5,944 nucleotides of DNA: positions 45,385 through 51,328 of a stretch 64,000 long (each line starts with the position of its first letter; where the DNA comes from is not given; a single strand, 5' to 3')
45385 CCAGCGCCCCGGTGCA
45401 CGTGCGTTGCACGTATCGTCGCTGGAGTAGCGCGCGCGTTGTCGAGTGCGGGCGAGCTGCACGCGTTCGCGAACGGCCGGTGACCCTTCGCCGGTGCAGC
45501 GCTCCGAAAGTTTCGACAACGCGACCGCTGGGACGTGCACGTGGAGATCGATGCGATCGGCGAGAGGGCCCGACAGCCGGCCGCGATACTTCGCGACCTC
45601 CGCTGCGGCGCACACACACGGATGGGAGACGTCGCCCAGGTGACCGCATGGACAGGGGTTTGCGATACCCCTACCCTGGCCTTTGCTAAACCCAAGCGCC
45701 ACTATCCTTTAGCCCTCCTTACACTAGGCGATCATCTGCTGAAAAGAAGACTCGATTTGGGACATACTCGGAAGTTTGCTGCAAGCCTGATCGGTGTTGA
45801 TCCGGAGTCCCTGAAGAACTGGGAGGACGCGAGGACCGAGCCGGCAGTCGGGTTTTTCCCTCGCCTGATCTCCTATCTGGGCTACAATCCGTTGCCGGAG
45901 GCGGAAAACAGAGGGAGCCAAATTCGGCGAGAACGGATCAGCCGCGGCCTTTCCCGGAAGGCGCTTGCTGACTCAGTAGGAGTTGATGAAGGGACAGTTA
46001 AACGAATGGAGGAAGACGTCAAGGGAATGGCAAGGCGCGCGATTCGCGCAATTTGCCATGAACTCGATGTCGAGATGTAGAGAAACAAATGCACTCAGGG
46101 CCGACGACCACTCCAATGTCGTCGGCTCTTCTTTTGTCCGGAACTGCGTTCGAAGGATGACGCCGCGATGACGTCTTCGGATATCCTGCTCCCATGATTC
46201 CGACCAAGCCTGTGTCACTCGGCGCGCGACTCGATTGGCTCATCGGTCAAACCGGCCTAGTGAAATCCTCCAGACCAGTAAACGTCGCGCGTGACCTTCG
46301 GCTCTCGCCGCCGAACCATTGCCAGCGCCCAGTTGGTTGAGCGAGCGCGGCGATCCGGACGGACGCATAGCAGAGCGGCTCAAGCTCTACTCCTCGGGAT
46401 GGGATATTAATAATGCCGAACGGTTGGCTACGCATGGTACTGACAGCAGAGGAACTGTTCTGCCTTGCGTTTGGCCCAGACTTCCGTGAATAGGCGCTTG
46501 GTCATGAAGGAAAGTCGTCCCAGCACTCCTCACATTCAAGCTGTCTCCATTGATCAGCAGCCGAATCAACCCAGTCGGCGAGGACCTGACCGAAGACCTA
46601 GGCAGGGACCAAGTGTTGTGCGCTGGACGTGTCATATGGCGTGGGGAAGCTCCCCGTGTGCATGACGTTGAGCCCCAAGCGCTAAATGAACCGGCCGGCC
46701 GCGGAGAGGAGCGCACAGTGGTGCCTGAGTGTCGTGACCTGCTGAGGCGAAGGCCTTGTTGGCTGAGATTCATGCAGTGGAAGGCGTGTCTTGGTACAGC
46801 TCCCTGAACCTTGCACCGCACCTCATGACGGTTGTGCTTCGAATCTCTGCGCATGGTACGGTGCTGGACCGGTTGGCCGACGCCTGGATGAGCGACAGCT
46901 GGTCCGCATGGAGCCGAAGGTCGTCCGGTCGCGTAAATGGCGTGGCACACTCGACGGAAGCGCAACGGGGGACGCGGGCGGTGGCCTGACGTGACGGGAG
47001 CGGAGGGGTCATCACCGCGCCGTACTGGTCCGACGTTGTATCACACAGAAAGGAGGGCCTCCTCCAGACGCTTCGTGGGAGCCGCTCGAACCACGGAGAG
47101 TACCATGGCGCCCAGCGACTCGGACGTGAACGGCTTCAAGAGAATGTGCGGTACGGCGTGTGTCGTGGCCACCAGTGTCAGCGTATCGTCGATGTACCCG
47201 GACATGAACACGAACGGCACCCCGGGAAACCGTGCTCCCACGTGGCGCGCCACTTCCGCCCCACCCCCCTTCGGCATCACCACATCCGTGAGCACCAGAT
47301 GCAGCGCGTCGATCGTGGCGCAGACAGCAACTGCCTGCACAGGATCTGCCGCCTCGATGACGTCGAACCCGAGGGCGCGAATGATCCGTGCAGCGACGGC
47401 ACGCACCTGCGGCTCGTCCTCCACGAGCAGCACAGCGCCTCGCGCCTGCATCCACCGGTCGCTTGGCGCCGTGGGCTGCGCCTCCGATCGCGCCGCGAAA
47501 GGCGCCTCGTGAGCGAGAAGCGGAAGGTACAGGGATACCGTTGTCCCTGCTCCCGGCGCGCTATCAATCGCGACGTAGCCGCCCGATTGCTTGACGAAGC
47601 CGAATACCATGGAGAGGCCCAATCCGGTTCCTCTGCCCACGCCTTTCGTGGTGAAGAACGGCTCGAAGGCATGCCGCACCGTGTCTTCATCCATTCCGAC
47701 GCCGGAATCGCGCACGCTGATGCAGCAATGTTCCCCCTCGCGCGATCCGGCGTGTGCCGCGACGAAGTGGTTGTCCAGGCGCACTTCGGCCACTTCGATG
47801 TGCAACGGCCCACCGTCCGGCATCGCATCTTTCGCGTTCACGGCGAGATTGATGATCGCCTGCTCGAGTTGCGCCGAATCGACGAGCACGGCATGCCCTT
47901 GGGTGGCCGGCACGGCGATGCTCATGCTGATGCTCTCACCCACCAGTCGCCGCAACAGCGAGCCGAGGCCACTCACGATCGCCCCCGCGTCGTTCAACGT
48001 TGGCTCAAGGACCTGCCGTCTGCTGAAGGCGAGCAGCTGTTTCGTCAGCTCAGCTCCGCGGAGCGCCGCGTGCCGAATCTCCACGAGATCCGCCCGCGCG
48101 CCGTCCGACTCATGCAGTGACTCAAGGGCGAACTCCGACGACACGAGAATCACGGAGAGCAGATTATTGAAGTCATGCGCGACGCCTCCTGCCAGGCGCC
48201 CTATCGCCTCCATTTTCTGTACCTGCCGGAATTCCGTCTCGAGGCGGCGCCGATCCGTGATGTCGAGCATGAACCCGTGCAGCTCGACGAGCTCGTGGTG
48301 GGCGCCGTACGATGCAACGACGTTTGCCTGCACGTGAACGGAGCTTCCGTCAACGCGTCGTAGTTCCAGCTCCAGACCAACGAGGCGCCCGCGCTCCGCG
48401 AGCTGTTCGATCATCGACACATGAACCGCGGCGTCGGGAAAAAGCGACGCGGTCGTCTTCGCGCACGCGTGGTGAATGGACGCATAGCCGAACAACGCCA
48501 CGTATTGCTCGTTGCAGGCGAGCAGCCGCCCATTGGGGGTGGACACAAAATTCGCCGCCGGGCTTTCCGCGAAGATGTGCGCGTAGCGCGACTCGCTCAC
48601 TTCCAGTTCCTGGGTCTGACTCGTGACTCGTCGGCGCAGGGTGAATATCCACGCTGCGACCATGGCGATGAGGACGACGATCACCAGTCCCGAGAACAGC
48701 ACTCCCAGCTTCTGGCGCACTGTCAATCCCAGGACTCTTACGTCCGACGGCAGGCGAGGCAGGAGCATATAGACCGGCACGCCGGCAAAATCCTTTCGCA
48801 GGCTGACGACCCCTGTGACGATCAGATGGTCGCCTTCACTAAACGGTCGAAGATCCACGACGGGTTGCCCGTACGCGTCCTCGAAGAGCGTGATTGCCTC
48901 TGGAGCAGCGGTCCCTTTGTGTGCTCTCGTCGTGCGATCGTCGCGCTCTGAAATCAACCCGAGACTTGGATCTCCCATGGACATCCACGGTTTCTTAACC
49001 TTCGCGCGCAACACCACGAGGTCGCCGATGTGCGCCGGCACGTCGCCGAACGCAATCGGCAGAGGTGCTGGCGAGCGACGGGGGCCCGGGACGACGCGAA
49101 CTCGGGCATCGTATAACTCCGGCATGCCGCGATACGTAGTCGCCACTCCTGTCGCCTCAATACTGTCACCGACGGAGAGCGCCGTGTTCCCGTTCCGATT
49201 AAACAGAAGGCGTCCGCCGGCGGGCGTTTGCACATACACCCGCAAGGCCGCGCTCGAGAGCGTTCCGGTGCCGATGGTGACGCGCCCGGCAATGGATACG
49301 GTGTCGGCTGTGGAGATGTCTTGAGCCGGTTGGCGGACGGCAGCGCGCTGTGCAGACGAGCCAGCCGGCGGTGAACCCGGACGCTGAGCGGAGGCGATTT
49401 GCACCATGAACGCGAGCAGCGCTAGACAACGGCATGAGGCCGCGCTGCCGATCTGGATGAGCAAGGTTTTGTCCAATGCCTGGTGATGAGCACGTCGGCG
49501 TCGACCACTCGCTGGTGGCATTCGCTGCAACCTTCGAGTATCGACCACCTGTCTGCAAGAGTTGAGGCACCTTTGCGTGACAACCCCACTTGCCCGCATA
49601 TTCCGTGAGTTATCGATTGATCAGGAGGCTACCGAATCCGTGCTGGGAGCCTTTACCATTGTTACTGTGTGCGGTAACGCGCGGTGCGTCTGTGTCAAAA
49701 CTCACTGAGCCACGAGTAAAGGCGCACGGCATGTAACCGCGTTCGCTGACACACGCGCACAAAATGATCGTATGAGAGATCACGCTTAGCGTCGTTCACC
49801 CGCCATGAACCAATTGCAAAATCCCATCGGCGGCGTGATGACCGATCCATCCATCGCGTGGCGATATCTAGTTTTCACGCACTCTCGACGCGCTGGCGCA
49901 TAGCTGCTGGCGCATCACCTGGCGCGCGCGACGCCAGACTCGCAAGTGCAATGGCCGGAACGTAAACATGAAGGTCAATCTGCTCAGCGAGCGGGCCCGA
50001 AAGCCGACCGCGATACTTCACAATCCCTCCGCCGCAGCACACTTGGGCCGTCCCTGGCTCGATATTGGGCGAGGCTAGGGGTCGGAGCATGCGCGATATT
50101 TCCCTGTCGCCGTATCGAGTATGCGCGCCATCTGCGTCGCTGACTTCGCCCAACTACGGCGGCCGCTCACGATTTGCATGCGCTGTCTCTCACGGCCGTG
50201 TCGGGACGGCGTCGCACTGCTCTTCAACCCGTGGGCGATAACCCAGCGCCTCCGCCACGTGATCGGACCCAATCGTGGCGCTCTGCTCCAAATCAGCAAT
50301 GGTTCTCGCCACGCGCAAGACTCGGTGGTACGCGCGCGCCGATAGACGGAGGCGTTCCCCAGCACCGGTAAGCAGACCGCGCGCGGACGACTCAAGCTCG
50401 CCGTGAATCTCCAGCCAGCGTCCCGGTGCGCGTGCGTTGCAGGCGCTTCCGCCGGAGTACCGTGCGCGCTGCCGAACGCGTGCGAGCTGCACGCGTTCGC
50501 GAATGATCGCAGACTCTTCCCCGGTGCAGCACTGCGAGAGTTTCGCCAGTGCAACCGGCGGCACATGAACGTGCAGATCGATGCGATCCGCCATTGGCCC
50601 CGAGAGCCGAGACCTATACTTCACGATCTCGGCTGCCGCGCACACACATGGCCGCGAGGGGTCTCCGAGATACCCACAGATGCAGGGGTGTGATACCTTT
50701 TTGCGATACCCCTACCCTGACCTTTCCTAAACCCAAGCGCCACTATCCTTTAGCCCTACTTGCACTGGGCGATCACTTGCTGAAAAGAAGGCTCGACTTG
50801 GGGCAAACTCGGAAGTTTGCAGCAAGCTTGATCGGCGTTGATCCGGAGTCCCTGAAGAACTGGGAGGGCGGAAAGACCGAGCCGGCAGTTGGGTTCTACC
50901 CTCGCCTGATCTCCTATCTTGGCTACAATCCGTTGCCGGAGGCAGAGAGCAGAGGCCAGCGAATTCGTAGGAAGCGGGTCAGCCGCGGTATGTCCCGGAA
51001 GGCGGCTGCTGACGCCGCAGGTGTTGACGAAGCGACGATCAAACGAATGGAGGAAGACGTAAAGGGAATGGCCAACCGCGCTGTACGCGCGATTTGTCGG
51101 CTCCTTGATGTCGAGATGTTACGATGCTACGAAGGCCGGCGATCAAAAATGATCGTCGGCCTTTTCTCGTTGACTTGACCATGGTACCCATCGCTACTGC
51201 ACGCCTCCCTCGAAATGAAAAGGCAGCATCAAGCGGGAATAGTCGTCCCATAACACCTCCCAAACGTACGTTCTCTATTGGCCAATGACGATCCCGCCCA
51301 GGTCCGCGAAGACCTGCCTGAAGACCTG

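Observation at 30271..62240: Two independent gene-end replacement insertions without recombinase genes in one 64-kb window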

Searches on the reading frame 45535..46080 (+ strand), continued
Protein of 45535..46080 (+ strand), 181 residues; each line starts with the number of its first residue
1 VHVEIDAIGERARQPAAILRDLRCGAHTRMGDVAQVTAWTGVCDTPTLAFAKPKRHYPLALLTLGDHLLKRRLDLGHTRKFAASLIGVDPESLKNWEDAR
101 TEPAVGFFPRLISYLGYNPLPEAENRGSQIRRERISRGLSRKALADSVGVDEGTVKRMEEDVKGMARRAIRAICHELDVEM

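Call 60: search_dna_similar(query=L075:8381-10492:+, collection=phages, mode=protein, max_rows=15, max_evalue=1e-10)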
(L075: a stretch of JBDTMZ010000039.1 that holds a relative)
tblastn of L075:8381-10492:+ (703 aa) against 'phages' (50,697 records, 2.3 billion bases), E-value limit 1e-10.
Records with a match: 848; places in all: 908; records where one place covers at least 80% of the query: 3.
Best place of each record, by identity: <60% 848.
By first word of the organism name: Streptococcus 142; Mycobacterium 137; Ralstonia 98; Staphylococcus 91; Bacteriophage 63; Rhodococcus 44; Bacillus 32; Arthrobacter 26; Paenibacillus 22; Streptomyces 22; and 56 more.
By host as written in the record: - 108; Mycobacterium smegmatis mc2 155 91; Ralstonia solanacearum 69; Rhodococcus erythropolis RIA 643 36; Staphylococcus aureus 34; Mycobacterium smegmatis mc#155 24; Enterococcus faecalis 14; Mycolicibacterium aichiense 12; and 275 more.
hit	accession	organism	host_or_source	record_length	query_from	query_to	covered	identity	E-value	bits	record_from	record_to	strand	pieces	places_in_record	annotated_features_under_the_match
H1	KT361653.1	Paenibacillus phage Paisley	Paenibacillus larvae NRRL 2605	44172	24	677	93%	35.3%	8e-119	398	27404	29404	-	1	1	serine recombinase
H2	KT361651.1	Paenibacillus phage Harrison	Paenibacillus larvae NRRL 2605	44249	24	677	93%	35.3%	8e-119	398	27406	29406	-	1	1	serine recombinase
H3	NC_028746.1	Paenibacillus phage Harrison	Paenibacillus larvae NRRL 2605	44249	24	677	93%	35.3%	8e-119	398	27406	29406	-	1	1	integrase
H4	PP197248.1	Acetoanaerobium phage ANDSL2_ph1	Acetoanaerobium noterae DSL2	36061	22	547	75%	38.9%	3e-108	367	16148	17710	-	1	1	integrase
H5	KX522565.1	Wolbachia phage WO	wVitA Wolbachia of Nasonia vitripennis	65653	22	551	75%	27.7%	4e-33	143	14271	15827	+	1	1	recombinase | hypothetical protein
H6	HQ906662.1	Wolbachia endosymbiont wVitA of Nasonia vitripennis phage ...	Wolbachia endosymbiont wVitA of Nasonia ...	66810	22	551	75%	27.7%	5e-33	143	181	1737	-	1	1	site-specific recombinase | hypothetical protein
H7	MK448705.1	Streptococcus phage Javan215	Streptococcus equinus Sb09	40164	24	532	72%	28.2%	1e-32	142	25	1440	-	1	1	integrase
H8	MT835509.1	Bacteriophage sp.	human fecal samples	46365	15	487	67%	29.8%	3e-27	124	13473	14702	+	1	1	record has no annotation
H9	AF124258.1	Enterococcus phage phiFC1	Enterococcus faecalis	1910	17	479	66%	30.1%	2e-33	142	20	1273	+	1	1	site-specific integrase | ribosome_binding_site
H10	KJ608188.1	Enterococcus phage EFC-1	Enterococcus faecalis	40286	17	479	66%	30.1%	1e-32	142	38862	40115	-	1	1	site-specific integrase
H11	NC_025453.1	Enterococcus phage EFC-1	Enterococcus faecalis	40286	17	479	66%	30.1%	1e-32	142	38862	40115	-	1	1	integrase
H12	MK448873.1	Streptococcus phage Javan202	Streptococcus equinus ES1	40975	24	532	72%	27.3%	5e-31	136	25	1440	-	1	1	integrase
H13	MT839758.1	Bacteriophage sp.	human fecal samples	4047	22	553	76%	25.5%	1e-20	103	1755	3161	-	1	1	record has no annotation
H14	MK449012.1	Streptococcus phage Javan94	Streptococcus canis FSL_Z3-227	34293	5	535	76%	25.2%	8e-27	123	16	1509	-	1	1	integrase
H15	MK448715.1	Streptococcus phage Javan247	Streptococcus gordonii SK184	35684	24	527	72%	26.6%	8e-26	120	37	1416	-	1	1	DNA invertase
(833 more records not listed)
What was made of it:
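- Closest known: Wolbachia phage WO, sr1WO group. Same: The WO recombinase is a detectable homologue of the LSR-XRE core (28% identity, E 4e-33; call 60).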

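Call 61: get_annotated_region(hit=H3, flank=3000)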
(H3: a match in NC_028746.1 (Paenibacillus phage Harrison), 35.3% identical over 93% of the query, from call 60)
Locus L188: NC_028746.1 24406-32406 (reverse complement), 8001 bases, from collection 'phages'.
description: Paenibacillus phage Harrison, complete genome.
organism: Paenibacillus phage Harrison (NCBI taxid 1636257)
taxonomy: Viruses; Duplodnaviria; Heunggongvirae; Uroviricota; Caudoviricetes; Gochnauervirinae; Harrisonvirus; Harrisonvirus harrison
host: Paenibacillus larvae NRRL 2605; source: -; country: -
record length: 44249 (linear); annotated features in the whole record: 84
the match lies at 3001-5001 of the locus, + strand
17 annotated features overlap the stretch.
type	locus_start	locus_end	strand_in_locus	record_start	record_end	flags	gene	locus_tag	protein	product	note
CDS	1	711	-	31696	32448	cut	-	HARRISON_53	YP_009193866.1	anti-repressor Ant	-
CDS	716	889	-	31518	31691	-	-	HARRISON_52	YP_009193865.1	hypothetical protein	-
CDS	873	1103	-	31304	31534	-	-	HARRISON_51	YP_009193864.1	hypothetical protein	-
CDS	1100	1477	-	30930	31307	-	-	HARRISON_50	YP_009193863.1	hypothetical protein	-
CDS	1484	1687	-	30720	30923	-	-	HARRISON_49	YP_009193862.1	hypothetical protein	-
CDS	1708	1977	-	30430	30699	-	-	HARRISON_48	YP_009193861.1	hypothetical protein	-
CDS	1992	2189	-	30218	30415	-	-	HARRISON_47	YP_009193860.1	hypothetical protein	-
CDS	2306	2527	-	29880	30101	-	-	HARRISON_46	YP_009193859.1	helix-turn-helix transcriptional regulator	-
CDS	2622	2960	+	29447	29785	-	-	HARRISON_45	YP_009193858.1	helix-turn-helix domain-containing protein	-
CDS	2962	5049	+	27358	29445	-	-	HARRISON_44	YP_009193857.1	integrase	possible integrase/ATPase/resolvase/DNA recombinase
CDS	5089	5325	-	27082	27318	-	-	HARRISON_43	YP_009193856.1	hypothetical protein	-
CDS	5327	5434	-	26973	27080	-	-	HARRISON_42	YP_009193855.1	hypothetical protein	-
CDS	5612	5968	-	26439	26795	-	-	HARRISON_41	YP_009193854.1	peptidase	-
CDS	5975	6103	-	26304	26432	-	-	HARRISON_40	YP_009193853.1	hypothetical protein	-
CDS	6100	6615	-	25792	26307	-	-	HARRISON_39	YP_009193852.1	accessory gene regulator B family protein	possible membrane protein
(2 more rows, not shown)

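Call 78: find_encoding_contigs(protein=P0054, flank=10000, max_places=2)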
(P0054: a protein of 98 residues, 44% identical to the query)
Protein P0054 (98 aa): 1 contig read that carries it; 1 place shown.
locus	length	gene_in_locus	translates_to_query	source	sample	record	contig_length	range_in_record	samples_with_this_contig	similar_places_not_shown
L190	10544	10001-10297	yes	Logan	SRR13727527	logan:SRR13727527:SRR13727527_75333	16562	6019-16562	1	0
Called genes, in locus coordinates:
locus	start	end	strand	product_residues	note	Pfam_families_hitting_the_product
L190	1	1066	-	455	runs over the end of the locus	PF00072:Response_reg, PF00158:Sigma54_activat, PF14532:Sigma54_activ_2, PF00004:AAA, PF07728:AAA_5 (weak), PF25601:AAA_lid_14, PF02954:HTH_8 (weak)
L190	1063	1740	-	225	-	-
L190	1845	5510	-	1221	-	PF13620:CarboxypepD_reg, PF13715:CarbopepD_reg_2, PF25183:OMP_b-brl_4, PF07813:LTXXQ (weak)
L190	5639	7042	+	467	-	PF04932:Wzy_C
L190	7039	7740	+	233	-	PF08241:Methyltransf_11, PF13649:Methyltransf_25 (weak)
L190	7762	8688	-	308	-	PF13487:HD_5, PF01966:HD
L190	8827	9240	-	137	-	-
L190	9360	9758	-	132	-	PF13335:Mg_chelatase_C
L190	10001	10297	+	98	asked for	PF13560:HTH_31 (weak), PF01381:HTH_3 (weak)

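Call 79: find_encoding_contigs(protein=P0026, flank=10000, max_places=2)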
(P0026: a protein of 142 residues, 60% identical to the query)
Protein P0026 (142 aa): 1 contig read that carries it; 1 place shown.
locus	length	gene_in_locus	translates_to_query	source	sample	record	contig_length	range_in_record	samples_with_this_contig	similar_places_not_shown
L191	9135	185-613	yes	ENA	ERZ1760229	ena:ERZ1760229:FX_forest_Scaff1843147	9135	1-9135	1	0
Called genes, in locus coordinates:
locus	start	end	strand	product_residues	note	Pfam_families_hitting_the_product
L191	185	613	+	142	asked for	PF13560:HTH_31 (faint), PF12844:HTH_19 (faint), PF01381:HTH_3 (weak)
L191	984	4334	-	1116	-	-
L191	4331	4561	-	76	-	-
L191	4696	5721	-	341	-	-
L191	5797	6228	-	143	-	-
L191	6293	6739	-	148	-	-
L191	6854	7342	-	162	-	-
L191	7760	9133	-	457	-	?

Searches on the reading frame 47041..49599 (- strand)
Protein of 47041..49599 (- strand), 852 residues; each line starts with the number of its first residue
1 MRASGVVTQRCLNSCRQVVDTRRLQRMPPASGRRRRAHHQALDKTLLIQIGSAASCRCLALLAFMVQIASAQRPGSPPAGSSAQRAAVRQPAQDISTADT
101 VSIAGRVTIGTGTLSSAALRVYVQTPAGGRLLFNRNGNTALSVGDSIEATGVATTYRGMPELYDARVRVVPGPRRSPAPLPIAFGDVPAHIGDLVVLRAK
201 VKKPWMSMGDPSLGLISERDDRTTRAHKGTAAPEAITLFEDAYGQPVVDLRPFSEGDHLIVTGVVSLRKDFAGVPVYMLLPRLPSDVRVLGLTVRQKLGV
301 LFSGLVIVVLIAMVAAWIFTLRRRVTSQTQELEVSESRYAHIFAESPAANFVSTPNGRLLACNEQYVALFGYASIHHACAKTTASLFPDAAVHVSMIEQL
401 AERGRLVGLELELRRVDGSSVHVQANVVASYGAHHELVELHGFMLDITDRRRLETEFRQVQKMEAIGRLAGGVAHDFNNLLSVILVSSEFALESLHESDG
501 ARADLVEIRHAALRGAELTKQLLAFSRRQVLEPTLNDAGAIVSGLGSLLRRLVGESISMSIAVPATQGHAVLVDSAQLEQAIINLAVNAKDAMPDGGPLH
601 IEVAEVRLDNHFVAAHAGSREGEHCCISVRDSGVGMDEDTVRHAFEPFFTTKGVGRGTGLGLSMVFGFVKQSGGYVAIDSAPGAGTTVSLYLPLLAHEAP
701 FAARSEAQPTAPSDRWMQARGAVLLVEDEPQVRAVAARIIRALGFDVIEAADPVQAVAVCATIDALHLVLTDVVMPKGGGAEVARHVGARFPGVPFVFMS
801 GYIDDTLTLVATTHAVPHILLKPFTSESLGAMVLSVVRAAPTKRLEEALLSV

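Call 7: search_protein_families(library=pfam, proteins=[window:47041-49599:-], max_evalue=0.01)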
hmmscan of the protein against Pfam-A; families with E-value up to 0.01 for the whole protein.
window:47041-49599:- (852 aa): 8 families
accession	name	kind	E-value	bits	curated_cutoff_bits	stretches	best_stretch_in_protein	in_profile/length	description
PF02518.31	HATPase_c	-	6.7e-21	75.2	26.4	1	574-694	2-109/111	Histidine kinase-, DNA gyrase B-, and HSP90-like ATPase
PF00072.30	Response_reg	-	9.7e-15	55.1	30.2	1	723-833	1-110/111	Response regulator receiver domain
PF00989.32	PAS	-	3.8e-08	33.8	22.6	1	338-447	2-113/113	PAS fold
PF00512.31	HisKA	-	1.3e-05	25.6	26.9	1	467-529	3-64/66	His Kinase A (phospho-acceptor) domain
PF08448.16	PAS_4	-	1.6e-05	25.5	23.1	1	344-452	2-110/110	PAS fold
PF13426.13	PAS_9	-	5.3e-05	23.9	27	1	351-449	5-103/103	PAS domain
PF19865.4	DUF6338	-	0.00098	19.2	26.5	1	272-352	53-134/205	Family of unknown function (DUF6338)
PF13188.13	PAS_8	-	0.0048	17.2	21.8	0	338-375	2-38/65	PAS domain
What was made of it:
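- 47041..49599 (-): Cargo of island A: PAS-histidine kinase-receiver hybrid. Pfam (call 7).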

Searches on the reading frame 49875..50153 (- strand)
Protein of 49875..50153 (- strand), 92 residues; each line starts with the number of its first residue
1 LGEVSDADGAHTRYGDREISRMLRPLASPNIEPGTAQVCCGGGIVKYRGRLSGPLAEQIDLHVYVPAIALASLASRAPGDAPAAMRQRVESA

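Call 66: search_protein_families(library=pfam, proteins=[window:49875-50153:-], max_evalue=0.01)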
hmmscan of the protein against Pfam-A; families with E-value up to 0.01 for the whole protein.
window:49875-50153:- (92 aa): 1 family
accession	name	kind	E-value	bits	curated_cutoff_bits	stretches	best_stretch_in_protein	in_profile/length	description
PF01078.27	Mg_chelatase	-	0.001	18.9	20.3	1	36-69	170-203/207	Magnesium chelatase, subunit ChlI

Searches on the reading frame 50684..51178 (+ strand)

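Call 50: search_protein_families(library=ncbifam, proteins=[window:50684-51178:+], max_evalue=0.001)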
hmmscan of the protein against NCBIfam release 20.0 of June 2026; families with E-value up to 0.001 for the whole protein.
window:50684-51178:+ (164 aa): 10 families
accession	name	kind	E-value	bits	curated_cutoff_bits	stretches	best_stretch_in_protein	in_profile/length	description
NF007257.0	PRK09706.1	subfamily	5.7e-08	32.6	101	0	27-68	5-46/135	transcriptional repressor DicA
TIGR03830.1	CxxCG_CxxCG_HTH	subfamily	1e-07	31.8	61.8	0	89-142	65-117/127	type II TA system antitoxin MqsA family protein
NF006015.0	PRK08154.1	subfamily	2.3e-07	30.3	204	1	91-136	32-77/314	anaerobic benzoate catabolism transcriptional regulator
NF041951.1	phage_RstR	subfamily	2.9e-06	27.5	80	0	28-70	3-45/108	RstR family transcriptional repressor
TIGR03070.1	couple_hipB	subfamily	4.3e-06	26.6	71.65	0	91-144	4-57/58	type II toxin-antitoxin system Y4mF family antitoxin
NF058600.1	TransRegSco1979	equivalog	7.8e-05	21.9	350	1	91-144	10-63/280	Sco1979 family transcriptional regulator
NF040522.1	VC1465_fam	subfamily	0.00016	21.7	70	0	35-66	4-35/111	VC1465 family Xer recombination activation factor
NF007408.0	PRK09943.1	equivalog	0.00022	20.9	211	0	89-143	7-58/185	HTH-type transcriptional regulator PuuR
TIGR00270.2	TIGR00270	equivalog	0.00029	20.7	110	0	91-147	77-133/159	multiprotein bridging factor aMBF1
NF047948.1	male_kill_WMK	equivalog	0.00098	18.7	300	0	91-145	7-61/300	WO male-killing family protein Wmk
